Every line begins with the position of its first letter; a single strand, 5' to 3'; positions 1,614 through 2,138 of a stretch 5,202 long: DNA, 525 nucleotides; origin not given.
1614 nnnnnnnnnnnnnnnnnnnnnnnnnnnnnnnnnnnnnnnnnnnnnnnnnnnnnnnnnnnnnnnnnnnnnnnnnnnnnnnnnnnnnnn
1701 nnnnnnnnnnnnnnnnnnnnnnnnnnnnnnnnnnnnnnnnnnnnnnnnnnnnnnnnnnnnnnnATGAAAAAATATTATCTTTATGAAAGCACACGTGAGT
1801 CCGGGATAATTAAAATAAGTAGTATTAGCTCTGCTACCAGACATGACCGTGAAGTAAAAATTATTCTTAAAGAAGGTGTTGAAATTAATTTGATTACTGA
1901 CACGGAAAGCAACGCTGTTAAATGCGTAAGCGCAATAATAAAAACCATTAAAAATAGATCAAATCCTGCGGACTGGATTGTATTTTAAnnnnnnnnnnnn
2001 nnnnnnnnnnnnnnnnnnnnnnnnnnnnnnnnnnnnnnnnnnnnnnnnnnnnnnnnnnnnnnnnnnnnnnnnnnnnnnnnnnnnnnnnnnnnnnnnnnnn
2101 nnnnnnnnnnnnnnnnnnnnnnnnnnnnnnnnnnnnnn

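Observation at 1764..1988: Sharply AT-rich 74-aa ORF: compositional island suggestive of a recently acquired moron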

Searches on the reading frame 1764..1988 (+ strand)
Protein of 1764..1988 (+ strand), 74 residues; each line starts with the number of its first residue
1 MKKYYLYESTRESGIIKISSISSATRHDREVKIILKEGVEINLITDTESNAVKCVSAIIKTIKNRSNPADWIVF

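Call 6: search_protein_families(library=pfam, proteins=[window:1764-1988:+], max_evalue=0.1)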
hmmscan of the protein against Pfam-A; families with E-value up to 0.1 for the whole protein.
window:1764-1988:+ (74 aa): 0 families

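Call 8: search_dna_similar(query=window:1764-1985:+, collection=phages, mode=protein, max_evalue=1, max_rows=30)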
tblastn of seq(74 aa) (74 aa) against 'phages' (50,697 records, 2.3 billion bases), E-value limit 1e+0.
No match.

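Call 9: search_protein_families(library=phrogs, proteins=[window:1764-1988:+], max_evalue=0.1)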
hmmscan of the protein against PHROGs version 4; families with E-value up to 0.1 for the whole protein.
window:1764-1988:+ (74 aa): 0 families

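Call 14: find_homologous_proteins(query=window:1764-1985:+, max_evalue=0.01)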
Query seq(74 aa) (74 aa): 1 proteins with E <= 0.01 among 1 candidates.
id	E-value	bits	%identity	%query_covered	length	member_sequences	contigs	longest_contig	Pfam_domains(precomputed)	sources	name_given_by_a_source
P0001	1.1e-38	147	99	100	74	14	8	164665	-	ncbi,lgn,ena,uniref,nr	ncbi:hypothetical protein [Escherichia coli]|uniref:hypothetical protein n=1 Tax=Escherichia coli Ta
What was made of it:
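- Tried and rejected: Word-indexed search of 5.8 billion proteins with ORF74 alone found only its own cluster (call 14).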

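Call 18: find_encoding_contigs(protein=window:1764-1988:+, flank=6000, max_places=10)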
Protein window:1764-1988:+ (74 aa): 24 contigs read that carry it; 10 places shown.
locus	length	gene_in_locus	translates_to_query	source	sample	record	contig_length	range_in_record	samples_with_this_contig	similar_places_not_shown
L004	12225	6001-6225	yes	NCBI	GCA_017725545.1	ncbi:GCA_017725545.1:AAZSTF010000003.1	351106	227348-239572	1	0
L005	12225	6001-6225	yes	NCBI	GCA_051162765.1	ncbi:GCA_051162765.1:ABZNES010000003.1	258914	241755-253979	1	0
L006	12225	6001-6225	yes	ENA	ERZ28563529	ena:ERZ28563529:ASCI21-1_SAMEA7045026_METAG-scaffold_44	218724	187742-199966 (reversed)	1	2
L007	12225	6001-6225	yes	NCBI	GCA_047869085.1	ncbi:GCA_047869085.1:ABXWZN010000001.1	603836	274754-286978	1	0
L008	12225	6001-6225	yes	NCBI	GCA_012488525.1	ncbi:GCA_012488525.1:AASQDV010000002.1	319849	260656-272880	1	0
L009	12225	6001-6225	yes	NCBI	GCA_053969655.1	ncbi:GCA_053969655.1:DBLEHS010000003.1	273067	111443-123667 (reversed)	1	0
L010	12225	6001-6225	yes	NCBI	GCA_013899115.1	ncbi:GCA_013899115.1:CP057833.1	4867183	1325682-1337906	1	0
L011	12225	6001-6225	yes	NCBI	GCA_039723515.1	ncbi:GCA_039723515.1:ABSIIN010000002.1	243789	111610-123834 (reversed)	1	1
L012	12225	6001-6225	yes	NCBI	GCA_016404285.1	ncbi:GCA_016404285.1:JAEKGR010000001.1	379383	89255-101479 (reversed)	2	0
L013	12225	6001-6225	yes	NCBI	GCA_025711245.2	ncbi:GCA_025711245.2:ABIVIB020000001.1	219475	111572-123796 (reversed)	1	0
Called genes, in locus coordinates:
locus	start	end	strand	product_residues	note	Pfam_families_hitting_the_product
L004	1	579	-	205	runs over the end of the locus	PF12797:Fer4_2 (weak), PF13187:Fer4_9 (faint), PF13237:Fer4_10 (faint), PF13247:Fer4_11, PF12838:Fer4_7 (weak), PF12797:Fer4_2 (weak), PF00037:Fer4, PF12837:Fer4_6, +2 more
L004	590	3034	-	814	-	PF04879:Molybdop_Fe4S4, PF00384:Molybdopterin, PF01568:Molydop_binding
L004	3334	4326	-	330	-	PF24624:Int_N, PF00589:Phage_integrase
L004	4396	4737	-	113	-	PF13560:HTH_31 (weak), PF01381:HTH_3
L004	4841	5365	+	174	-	PF10743:Phage_Cox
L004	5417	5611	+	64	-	-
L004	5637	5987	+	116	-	PF15958:DUF4761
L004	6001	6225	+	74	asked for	-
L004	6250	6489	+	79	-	PF15946:DUF4754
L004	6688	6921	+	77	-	-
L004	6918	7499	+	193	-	PF16473:Rv2179c-like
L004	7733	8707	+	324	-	PF02086:MethyltransfD12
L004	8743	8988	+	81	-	-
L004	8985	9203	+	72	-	-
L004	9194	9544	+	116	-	PF14359:DUF4406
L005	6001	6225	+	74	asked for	-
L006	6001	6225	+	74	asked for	-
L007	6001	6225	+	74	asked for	-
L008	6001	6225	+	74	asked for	-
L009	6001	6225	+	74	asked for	-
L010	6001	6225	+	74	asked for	-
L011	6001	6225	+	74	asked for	-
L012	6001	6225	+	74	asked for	-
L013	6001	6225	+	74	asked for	-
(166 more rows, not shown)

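Call 19: list_cluster_members(proteins=[window:1764-1985:+, window:2013-2249:+, window:2249-2350:+])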
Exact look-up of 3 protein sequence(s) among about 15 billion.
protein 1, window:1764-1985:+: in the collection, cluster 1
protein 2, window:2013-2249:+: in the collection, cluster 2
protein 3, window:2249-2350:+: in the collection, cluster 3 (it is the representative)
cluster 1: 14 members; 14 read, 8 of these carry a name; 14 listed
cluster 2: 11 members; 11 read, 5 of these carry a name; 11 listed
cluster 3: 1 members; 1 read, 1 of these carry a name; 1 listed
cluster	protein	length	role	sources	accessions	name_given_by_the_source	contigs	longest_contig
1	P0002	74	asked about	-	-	hypothetical protein ACGL4G_RS04250 [Escherichia coli] | hypothetical protein | hypothetical protein n=1 Tax=Escherichia coli TaxID=562 RepID=UPI0005A7A5EC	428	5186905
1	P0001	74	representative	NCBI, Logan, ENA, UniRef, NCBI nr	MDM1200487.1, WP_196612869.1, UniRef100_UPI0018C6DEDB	hypothetical protein [Escherichia coli] | hypothetical protein n=1 Tax=Escherichia coli TaxID=562 RepID=UPI0018C6DEDB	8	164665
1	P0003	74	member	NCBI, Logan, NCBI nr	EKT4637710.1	hypothetical protein QEP91_004942 [Escherichia coli] | hypothetical protein [Escherichia coli]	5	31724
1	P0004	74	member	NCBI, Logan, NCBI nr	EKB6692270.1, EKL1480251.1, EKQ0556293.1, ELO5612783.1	hypothetical protein OPI24_001545 [Escherichia coli] | hypothetical protein [Escherichia coli]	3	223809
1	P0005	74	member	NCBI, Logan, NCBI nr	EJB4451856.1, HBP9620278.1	TPA: hypothetical protein L7F83_003080 [Escherichia coli] | hypothetical protein [Escherichia coli]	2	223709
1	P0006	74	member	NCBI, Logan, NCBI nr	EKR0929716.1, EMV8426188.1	hypothetical protein AADD81_000872 [Escherichia coli] | hypothetical protein [Escherichia coli]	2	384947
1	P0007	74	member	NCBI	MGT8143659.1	hypothetical protein ACRW1O_05315 [Escherichia coli]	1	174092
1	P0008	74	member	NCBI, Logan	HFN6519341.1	TPA: hypothetical protein ACHFXA_004593 [Escherichia coli]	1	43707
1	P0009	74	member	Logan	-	-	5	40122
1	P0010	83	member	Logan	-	-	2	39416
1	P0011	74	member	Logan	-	-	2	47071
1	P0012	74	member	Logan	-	-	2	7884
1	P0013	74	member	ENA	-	-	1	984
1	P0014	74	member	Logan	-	-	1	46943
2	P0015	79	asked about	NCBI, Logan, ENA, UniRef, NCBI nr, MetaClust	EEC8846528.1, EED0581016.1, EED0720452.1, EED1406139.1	DUF4754 domain-containing protein [Escherichia coli] | DUF4754 family protein n=1 Tax=Escherichia coli TaxID=562 RepID=UPI0005A94CAF | DUF4754 family protein [Escherichia coli]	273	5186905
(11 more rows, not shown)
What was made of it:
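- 1764..1988 (+): ORF74: 74-aa protein, pI 9.2, the sole subfamily-1 member of an undescribed 70-78 aa family. Predicted minimal PH-like fold with strands at 2-7, 15-17, 21-27, 30-35 and 39-44, a helix at 48-63, and a strand at 71-73. Identical protein on at least 428 contigs (calls 18, 19).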

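Call 21: search_protein_representatives(protein=window:1764-1985:+)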
Query: 74 residues. Proteins with E-value up to 0.001 (for the whole library): 29; up to 1e-10: 4; up to 1e-30: 1. The best 29 are listed.
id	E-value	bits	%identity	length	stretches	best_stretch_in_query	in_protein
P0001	3.5e-39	147.0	99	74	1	1-74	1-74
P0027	9.3e-14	66.9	34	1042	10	22-56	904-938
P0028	1.2e-11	60.2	34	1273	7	20-45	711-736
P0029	3.7e-11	58.7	35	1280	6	21-51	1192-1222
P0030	5.2e-10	55.1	34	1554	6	21-52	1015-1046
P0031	2.0e-07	46.9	35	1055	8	21-50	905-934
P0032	2.8e-07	46.4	35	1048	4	23-56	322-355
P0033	2.8e-07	46.4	35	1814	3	20-48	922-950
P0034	5.6e-07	45.5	33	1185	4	19-55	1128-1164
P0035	8.2e-07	45.0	33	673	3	10-46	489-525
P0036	4.1e-06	42.8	27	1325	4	25-57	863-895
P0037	7.0e-06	42.0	41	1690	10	51-73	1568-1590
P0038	9.3e-06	41.7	34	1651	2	21-49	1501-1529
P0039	1.0e-05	41.5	39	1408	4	25-47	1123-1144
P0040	1.9e-05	40.6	36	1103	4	7-55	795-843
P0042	6.7e-05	39.0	31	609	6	23-55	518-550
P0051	4.2e-04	36.4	32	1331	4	20-44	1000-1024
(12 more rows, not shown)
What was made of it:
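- Tried and rejected: The full HMMER search of 1.84 billion representatives returned ORF74 itself plus ankyrin-repeat proteins (call 21).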

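Call 22: predict_structure(protein=window:1764-1985:+)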
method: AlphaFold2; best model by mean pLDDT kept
length: 74 residues; sequences in the alignment: 1
mean_pLDDT: 55.9   pTM: 0.45
mean pLDDT of the five models: 55.9, 52.1, 50.2, 49.3, 46.1
residues with pLDDT >= 90: 0; 70-90: 15; 50-70: 31; < 50: 28
segments of 3 or more residues with pLDDT < 50: 1-23, 70-74
pLDDT, mean of each block of 10 residues (from residue 1): 34 42 54 64 70 73 63 38
secondary structure, 60 per line:
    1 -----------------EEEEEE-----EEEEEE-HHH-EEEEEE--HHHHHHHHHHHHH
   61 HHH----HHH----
elements in order: E18-23 E29-34 E40-45 H48-63
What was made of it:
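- The single-sequence model has the same strand and helix order (call 22).
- Tried and rejected: Single-sequence AF2 was too uncertain to use (pLDDT 56, call 22).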

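Call 46: find_homologous_proteins(query=A3, max_evalue=0.01)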
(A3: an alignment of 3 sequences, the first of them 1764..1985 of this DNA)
Query A3 (3 sequences) (74 aa, profile of the alignment): 18 proteins with E <= 0.01 among 29 candidates.
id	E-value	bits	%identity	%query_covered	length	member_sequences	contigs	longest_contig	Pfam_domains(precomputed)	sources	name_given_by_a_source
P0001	1.2e-29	120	99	100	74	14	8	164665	-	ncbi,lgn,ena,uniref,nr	ncbi:hypothetical protein [Escherichia coli]|uniref:hypothetical protein n=1 Tax=Escherichia coli Ta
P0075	7.7e-29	117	-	-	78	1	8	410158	-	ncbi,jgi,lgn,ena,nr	nr:MAG TPA: hypothetical protein [Caudoviricetes sp.]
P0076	1.0e-28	117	-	-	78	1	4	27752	-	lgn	-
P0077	1.2e-26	110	-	-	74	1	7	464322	-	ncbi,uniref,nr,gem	ncbi:TPA: hypothetical protein RMT52_002929 [Escherichia coli]|uniref:hypothetical protein n=1 Tax=E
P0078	1.6e-26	110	-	-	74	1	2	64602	-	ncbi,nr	ncbi:hypothetical protein M3G82_002717 [Escherichia coli]|nr:hypothetical protein [Escherichia coli]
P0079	5.7e-26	108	-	-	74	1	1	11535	-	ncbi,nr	ncbi:TPA: hypothetical protein JW546_004020 [Escherichia coli]|nr:hypothetical protein [Escherichia 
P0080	1.1e-25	107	-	-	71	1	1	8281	-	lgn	-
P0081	2.6e-25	106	-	-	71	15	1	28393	-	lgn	-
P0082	2.7e-25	106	-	-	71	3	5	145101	-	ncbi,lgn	ncbi:TPA: hypothetical protein ACV776_004192 [Escherichia coli]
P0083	1.9e-24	103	39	61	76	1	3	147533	-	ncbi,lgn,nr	ncbi:TPA: hypothetical protein PJF95_004254 [Escherichia coli]|nr:hypothetical protein [Escherichia 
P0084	5.9e-24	101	-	-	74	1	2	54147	-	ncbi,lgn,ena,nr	ncbi:hypothetical protein U2H75_003873 [Escherichia coli]|nr:hypothetical protein [Escherichia coli]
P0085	7.5e-24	101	-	-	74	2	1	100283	-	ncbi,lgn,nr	ncbi:hypothetical protein CQ975_002570 [Escherichia coli]|nr:hypothetical protein [Escherichia coli]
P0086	1.2e-23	100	-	-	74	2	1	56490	-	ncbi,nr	ncbi:TPA: hypothetical protein JW546_001119 [Escherichia coli]|nr:hypothetical protein [Escherichia 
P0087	1.8e-21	94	-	-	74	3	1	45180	-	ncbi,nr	ncbi:TPA: hypothetical protein JW635_002469 [Escherichia coli]|nr:hypothetical protein [Escherichia 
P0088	2.5e-21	93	-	-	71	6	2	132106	-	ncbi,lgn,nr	ncbi:TPA: hypothetical protein ACV740_004675 [Escherichia coli]|nr:hypothetical protein [Escherichia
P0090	2.5e-16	77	-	-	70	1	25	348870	-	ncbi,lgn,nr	ncbi:hypothetical protein CCF09_003115 [Escherichia coli]|nr:hypothetical protein [Escherichia coli]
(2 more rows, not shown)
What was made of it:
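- On ORF74 family (alignment A4; undescribed): The profile search returns 18 clusters (call 46).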

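Call 49: find_encoding_contigs(protein=P0090, flank=5000, max_places=3)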
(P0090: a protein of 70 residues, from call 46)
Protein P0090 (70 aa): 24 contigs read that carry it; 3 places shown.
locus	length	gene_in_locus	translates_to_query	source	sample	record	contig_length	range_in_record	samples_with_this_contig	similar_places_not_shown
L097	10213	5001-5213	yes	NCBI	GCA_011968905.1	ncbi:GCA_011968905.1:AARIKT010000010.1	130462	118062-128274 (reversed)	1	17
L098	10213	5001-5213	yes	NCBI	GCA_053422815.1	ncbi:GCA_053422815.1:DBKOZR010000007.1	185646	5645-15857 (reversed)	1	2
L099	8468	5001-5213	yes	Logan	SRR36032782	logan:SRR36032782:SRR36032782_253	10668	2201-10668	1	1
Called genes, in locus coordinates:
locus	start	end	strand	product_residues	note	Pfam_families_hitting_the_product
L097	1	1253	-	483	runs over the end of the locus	PF03972:MmgE_PrpD_N, PF19305:MmgE_PrpD_C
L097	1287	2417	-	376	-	PF00285:Citrate_synt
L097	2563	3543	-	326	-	PF24624:Int_N, PF00589:Phage_integrase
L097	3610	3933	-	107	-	-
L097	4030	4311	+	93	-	PF10743:Phage_Cox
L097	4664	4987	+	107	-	PF15958:DUF4761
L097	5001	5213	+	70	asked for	-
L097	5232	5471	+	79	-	PF15946:DUF4754 (weak)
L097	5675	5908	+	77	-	-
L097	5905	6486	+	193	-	PF16473:Rv2179c-like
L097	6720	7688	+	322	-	PF02086:MethyltransfD12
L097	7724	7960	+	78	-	-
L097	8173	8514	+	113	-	PF14359:DUF4406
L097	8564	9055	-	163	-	-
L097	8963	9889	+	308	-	-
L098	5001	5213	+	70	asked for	-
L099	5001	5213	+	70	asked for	-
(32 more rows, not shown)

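Call 50: find_encoding_contigs(protein=P0077, flank=5000, max_places=3)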
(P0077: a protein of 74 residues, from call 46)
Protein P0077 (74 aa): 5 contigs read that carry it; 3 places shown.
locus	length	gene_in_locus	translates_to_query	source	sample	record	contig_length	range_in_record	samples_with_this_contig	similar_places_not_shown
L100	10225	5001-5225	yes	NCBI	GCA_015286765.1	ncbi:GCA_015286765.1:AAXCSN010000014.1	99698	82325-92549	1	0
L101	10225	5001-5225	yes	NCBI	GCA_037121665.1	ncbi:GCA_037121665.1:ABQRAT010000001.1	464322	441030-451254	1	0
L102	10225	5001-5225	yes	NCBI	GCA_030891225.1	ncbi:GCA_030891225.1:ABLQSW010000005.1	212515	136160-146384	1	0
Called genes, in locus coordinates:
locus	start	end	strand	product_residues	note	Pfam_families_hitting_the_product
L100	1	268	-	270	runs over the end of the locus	PF01416:PseudoU_synth_1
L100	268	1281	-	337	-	PF01118:Semialdhyde_dh, PF02774:Semialdhyde_dhC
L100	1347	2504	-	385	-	PF00389:2-Hacid_dh, PF02826:2-Hacid_dh_C, PF11890:DUF3410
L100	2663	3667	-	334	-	PF24624:Int_N, PF00589:Phage_integrase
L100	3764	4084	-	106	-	-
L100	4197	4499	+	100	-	PF10743:Phage_Cox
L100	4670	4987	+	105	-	PF15958:DUF4761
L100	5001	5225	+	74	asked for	-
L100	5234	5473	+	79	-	PF15946:DUF4754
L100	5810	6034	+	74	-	-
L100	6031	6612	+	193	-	PF00929:RNase_T (faint), PF16473:Rv2179c-like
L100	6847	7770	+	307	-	PF02086:MethyltransfD12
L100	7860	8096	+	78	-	-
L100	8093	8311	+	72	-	-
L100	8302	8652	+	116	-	PF14359:DUF4406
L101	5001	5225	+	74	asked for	-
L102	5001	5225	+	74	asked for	-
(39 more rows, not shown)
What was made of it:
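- On ORF74 family (alignment A4; undescribed): Calls 18, 49 and 50: three attachment sites with the same gene order and the same 13-nt spacer.
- The gene order is the same at the dmsA, prpC and pdxB attachment sites, with different integrase, repressor and cox alleles (calls 18, 49, 50).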

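Call 52: predict_structure(alignment_id=A4)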
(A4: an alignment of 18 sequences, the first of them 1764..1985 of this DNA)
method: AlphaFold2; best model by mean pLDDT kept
length: 74 residues; sequences in the alignment: 18
mean_pLDDT: 86.8   pTM: 0.73
mean pLDDT of the five models: 86.8, 86.4, 85.5, 84.7, 80.4
residues with pLDDT >= 90: 39; 70-90: 30; 50-70: 5; < 50: 0
segments of 3 or more residues with pLDDT < 50: none
pLDDT, mean of each block of 10 residues (from residue 1): 86 83 93 93 93 92 72 76
secondary structure, 60 per line:
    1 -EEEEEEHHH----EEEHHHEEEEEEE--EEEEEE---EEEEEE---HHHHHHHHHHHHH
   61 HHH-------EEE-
elements in order: E2-7 E15-17 E21-27 E30-35 E39-44 H48-63 E71-73
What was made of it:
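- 1764..1988 (+): AF2 pLDDT 86.8 (call 52).
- On PH-like superfold: The test uses a predicted model with pLDDT 86.8 (call 52). The model has five strands before the helix and one after it (call 52).
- On Ankyrin repeat: The model has beta-strands over residues 21-44 (call 52).
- AF2 pLDDT is 86.8 and pTM 0.73, and all five models score 80-87 (call 52). The confident model puts beta-strands, not helices, over residues 21-44 (call 52). The family alignment gives a confident fold (call 52).
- Tried and rejected: I rejected it as repeat-summing inflation, and it contradicts the predicted fold (call 52).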
